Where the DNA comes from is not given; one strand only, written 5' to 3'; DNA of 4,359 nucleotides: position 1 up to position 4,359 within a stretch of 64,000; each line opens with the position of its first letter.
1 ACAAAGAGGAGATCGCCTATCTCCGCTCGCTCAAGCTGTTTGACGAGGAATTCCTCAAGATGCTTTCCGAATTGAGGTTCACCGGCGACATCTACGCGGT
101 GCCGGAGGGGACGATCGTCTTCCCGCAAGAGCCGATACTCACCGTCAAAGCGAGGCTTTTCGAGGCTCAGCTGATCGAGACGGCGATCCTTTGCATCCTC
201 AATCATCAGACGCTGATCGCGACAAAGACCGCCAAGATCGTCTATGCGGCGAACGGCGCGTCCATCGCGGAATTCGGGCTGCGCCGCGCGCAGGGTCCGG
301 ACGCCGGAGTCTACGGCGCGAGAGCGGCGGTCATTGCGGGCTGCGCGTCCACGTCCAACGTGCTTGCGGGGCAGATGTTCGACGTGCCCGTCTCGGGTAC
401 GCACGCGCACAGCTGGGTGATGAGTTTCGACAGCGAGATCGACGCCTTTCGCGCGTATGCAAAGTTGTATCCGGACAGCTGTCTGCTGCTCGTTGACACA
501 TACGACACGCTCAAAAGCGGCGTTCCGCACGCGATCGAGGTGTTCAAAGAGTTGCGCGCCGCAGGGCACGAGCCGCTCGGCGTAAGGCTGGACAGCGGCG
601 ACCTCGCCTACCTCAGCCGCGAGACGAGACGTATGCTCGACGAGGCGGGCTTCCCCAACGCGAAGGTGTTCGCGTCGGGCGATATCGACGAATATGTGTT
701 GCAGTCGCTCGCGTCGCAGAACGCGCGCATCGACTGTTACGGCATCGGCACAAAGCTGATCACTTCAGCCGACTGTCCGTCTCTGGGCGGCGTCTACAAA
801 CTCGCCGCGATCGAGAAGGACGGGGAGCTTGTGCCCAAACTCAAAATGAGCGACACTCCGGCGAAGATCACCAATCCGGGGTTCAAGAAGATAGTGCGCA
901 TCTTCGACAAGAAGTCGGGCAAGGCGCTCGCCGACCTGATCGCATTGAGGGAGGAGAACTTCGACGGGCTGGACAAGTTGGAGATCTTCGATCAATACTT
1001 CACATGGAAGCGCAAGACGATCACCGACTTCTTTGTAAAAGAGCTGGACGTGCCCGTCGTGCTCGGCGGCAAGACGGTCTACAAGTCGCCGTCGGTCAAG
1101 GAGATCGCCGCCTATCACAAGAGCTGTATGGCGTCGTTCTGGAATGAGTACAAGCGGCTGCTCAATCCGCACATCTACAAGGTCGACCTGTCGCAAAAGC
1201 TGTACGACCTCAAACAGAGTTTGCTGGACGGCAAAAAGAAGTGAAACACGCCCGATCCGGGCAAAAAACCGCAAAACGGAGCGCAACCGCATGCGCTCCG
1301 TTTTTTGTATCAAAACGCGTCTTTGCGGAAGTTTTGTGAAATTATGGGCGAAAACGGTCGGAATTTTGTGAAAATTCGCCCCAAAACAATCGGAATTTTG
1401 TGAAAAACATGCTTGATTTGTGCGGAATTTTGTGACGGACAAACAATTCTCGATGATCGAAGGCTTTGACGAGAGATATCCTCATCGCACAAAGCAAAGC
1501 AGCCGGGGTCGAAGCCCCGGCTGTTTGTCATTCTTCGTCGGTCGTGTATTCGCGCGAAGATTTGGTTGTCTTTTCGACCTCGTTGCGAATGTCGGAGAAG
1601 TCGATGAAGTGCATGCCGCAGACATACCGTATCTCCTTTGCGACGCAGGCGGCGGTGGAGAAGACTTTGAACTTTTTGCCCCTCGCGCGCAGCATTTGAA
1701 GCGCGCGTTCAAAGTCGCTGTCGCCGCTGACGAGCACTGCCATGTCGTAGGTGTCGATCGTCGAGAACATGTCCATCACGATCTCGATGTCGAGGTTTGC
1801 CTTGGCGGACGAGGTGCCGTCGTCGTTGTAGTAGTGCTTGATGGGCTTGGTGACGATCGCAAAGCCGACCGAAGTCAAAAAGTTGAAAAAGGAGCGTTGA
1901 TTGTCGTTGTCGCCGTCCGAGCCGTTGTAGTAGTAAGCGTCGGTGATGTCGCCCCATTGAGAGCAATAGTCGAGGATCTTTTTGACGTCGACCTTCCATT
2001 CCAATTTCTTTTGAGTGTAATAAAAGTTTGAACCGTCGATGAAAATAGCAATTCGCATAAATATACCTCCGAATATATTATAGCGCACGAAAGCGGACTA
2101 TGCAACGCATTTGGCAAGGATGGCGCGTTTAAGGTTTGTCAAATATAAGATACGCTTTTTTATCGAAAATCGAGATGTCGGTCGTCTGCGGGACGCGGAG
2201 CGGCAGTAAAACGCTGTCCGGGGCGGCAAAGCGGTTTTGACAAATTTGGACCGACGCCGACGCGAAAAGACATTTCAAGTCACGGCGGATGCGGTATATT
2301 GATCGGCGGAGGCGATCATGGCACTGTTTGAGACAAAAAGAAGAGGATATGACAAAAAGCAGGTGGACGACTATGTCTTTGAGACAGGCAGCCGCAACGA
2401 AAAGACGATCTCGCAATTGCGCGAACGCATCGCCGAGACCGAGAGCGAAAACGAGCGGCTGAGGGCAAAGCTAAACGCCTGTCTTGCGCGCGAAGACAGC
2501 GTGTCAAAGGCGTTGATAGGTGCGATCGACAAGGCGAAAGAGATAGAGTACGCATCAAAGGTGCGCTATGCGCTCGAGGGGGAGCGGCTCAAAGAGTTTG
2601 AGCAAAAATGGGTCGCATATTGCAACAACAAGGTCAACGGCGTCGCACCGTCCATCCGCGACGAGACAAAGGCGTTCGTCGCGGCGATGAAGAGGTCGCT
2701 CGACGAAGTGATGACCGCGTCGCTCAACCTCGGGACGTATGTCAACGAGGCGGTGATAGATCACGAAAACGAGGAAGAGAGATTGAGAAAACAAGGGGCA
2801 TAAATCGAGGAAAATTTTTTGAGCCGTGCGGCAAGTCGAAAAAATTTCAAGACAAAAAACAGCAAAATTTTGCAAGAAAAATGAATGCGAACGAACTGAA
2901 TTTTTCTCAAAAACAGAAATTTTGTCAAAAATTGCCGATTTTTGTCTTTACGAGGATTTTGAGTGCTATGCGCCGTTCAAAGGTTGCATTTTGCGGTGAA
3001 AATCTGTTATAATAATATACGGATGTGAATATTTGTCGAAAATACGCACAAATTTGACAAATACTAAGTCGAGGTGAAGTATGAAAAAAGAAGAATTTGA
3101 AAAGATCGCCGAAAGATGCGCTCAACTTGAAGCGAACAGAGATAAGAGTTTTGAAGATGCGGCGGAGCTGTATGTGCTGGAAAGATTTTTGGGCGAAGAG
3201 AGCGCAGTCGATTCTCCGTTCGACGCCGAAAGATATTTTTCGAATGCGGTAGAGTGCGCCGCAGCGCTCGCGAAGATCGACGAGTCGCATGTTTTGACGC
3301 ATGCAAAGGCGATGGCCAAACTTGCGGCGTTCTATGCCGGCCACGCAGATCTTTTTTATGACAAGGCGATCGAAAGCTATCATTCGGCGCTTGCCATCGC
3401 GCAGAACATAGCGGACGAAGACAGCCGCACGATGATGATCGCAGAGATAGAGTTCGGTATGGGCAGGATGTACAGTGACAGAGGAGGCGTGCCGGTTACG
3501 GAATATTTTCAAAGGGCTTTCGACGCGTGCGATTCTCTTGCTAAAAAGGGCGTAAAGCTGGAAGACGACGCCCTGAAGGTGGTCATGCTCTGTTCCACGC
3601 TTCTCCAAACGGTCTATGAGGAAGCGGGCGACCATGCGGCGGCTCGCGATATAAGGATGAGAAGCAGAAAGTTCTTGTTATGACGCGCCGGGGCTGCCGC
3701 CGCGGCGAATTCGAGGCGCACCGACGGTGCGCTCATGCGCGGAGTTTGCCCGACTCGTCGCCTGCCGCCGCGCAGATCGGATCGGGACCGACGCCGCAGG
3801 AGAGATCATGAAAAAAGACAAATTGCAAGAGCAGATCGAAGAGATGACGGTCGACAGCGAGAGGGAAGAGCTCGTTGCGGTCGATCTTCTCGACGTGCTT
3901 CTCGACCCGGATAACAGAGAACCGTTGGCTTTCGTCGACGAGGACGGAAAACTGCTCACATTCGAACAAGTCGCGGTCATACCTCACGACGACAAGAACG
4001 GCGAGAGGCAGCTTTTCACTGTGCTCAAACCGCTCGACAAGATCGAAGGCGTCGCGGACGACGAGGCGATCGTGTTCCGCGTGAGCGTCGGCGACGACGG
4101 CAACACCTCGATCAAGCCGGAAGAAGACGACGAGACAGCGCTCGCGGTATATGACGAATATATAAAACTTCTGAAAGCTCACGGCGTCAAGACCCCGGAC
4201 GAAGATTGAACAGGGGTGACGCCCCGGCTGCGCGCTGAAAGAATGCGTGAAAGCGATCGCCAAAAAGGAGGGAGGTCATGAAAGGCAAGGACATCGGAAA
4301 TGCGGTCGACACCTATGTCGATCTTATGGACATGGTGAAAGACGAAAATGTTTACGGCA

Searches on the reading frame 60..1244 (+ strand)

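Call 18: search_protein_families(library=pfam, proteins=[window:60-1244:+], max_evalue=0.001)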
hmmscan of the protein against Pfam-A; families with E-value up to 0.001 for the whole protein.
window:60-1244:+ (394 aa): 4 families
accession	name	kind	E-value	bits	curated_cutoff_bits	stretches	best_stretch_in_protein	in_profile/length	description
PF17956.6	NAPRTase_C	-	1.7e-32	112.6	23.3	1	276-385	2-111/111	Nicotinate phosphoribosyltransferase C-terminal domain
PF17767.7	NAPRTase_N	-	4.1e-10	40.5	32.6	1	1-48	78-125/125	Nicotinate phosphoribosyltransferase (NAPRTase) N-terminal domain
PF04095.22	NAPRTase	-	4.9e-07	30.2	20.8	1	69-258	3-203/239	Nicotinate phosphoribosyltransferase (NAPRTase) family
PF02749.22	QRPTase_N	-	0.00012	22.6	27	1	10-49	42-80/82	Quinolinate phosphoribosyl transferase, N-terminal domain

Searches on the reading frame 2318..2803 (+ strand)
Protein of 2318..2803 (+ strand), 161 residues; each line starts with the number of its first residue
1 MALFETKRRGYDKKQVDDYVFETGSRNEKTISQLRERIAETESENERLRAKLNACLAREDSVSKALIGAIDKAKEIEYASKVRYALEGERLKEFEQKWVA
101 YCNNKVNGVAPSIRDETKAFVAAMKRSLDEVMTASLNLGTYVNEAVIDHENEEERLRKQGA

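Call 18: search_protein_families(library=pfam, proteins=[window:2318-2803:+], max_evalue=0.001)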
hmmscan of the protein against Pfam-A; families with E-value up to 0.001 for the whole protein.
window:2318-2803:+ (161 aa): 1 family
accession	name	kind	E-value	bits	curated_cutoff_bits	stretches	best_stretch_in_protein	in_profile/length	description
PF05103.18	DivIVA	-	2.4e-06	28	28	1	4-80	11-83/131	DivIVA protein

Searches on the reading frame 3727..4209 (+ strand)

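Call 18: search_protein_families(library=pfam, proteins=[window:3727-4209:+], max_evalue=0.001)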
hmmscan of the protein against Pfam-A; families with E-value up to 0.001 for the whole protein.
window:3727-4209:+ (160 aa): 1 family
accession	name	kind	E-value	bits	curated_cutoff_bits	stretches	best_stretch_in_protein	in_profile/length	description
PF06949.16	DUF1292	-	2.5e-05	25.5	24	1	72-149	1-74/75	Protein of unknown function (DUF1292)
